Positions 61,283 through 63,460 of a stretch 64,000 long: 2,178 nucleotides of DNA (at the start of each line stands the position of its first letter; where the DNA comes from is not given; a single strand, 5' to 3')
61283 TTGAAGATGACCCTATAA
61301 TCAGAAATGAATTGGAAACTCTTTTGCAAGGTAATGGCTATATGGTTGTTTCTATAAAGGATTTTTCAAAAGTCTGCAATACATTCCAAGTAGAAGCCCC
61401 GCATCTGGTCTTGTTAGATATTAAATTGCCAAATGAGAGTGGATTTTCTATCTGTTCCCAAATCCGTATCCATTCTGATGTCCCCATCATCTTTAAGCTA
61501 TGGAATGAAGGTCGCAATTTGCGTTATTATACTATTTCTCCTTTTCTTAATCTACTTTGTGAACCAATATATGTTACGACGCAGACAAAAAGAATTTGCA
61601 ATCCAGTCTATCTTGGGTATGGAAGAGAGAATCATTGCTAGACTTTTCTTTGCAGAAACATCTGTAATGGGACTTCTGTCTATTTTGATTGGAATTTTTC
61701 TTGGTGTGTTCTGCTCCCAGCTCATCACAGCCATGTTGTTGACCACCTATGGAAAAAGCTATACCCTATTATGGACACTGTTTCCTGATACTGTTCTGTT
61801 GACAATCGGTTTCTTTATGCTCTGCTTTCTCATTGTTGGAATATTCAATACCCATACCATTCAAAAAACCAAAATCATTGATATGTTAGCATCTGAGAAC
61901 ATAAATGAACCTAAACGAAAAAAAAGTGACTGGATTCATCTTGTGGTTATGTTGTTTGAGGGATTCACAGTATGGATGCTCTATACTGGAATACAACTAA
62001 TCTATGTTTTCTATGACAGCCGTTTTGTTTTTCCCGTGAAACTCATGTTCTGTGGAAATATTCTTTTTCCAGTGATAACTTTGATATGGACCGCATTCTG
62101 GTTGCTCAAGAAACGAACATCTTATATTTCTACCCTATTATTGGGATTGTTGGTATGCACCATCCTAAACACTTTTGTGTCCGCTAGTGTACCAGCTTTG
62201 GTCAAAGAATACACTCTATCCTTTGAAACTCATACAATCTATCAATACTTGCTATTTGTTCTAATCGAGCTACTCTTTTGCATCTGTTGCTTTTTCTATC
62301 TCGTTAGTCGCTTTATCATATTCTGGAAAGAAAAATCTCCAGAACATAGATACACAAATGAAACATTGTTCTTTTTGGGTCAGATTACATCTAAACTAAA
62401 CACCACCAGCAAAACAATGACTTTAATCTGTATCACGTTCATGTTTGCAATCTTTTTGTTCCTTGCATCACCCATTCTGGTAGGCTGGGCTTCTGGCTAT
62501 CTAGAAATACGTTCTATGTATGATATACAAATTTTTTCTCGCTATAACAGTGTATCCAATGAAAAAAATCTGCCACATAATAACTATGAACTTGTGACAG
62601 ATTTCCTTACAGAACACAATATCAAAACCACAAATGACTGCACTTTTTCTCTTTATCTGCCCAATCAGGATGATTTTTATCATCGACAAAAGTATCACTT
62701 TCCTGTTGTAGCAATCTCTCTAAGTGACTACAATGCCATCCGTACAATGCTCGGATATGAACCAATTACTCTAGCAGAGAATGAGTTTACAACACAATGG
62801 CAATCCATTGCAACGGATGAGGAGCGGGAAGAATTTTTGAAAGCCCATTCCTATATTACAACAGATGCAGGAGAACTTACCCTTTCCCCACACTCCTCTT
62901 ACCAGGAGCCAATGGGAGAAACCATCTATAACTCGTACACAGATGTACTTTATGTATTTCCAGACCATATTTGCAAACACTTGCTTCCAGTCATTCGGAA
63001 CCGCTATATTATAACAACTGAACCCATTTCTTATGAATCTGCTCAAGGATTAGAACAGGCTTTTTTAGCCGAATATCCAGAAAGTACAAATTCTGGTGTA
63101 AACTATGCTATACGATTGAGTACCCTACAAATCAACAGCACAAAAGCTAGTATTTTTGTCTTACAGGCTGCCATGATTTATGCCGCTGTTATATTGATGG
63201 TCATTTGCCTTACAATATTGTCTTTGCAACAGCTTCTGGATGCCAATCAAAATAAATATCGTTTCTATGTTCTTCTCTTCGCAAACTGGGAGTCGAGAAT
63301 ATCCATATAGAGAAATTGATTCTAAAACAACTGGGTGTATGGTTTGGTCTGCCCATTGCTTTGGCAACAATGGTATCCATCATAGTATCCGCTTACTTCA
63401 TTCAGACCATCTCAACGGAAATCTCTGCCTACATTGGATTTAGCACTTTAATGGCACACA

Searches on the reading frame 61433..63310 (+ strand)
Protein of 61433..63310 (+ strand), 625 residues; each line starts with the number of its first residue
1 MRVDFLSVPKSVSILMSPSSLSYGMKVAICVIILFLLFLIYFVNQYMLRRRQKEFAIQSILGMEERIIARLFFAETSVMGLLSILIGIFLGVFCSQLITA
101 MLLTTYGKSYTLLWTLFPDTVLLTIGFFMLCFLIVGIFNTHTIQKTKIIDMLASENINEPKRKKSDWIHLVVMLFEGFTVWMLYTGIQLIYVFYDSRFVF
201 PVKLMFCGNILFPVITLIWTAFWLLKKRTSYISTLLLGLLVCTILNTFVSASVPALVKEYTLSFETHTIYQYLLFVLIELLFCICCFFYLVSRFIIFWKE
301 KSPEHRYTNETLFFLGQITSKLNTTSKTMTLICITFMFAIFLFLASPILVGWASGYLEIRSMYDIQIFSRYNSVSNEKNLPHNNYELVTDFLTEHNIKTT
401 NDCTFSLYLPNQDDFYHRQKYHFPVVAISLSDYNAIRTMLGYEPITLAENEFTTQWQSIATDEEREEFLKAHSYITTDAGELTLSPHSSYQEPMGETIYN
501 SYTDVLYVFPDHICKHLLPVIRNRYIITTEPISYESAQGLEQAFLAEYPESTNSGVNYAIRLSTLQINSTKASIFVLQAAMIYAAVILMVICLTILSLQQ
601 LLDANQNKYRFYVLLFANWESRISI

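Call 77: search_protein_families(library=pfam, proteins=[window:61433-63310:+], max_evalue=0.001)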
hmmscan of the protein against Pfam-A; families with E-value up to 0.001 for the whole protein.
window:61433-63310:+ (625 aa): 1 family
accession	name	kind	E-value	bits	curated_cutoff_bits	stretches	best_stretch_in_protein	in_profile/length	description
PF02687.27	FtsX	-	1.2e-11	45.2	25.5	1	27-139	2-111/120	FtsX-like permease C-terminal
